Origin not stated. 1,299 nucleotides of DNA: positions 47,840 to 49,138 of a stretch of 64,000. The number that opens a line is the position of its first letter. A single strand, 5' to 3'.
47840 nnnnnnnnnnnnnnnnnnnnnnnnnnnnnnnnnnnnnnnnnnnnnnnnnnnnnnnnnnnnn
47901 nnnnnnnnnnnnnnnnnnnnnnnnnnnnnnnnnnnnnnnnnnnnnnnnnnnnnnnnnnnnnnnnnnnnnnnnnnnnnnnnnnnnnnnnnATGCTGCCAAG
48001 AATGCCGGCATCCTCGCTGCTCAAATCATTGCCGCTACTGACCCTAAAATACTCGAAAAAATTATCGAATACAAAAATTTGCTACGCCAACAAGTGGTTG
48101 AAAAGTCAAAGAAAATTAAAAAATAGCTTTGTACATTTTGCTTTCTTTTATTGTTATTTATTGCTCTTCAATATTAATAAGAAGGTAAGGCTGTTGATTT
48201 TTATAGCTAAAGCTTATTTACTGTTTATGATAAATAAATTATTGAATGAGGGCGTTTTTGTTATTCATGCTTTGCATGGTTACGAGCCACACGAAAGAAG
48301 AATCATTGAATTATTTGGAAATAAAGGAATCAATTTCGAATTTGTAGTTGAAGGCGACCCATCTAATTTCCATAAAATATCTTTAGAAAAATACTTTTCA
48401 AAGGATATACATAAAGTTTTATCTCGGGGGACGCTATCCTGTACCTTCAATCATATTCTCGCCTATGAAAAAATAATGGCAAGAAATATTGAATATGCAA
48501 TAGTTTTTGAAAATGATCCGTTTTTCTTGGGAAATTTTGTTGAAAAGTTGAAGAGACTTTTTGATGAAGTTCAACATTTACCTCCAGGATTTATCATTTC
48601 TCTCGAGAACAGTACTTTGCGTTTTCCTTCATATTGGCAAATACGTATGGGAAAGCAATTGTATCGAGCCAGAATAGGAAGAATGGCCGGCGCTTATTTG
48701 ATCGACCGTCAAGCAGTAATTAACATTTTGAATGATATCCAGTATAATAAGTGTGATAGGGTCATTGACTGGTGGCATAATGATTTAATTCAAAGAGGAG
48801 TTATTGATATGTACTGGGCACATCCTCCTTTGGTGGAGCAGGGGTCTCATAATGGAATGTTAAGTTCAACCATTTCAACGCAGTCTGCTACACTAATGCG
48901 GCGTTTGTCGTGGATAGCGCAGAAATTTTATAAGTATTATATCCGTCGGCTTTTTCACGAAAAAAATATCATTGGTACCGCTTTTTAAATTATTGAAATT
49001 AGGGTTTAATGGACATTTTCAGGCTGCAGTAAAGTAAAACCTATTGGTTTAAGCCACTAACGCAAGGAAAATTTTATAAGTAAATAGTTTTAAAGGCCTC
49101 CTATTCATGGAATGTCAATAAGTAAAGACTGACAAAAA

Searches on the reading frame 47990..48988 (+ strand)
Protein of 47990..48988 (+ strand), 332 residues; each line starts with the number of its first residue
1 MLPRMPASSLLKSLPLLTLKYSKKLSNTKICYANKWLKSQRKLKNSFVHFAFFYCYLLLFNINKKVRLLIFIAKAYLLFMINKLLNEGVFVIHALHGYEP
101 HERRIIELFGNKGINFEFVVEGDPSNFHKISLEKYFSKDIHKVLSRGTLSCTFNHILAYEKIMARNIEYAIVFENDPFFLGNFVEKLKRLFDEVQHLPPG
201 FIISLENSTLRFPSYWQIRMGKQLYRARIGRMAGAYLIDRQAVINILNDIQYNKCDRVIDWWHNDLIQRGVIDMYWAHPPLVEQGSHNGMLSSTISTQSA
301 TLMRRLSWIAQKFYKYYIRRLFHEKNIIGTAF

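Call 67: search_protein_families(library=pfam, proteins=[window:47990-48988:+], max_evalue=0.00001)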
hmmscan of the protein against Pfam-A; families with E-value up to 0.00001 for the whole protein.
window:47990-48988:+ (332 aa): 1 family
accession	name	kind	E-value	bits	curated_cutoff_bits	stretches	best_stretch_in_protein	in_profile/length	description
PF01755.23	Glyco_transf_25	-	8.6e-13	49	24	1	104-205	18-122/199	Glycosyltransferase family 25 (LPS biosynthesis protein)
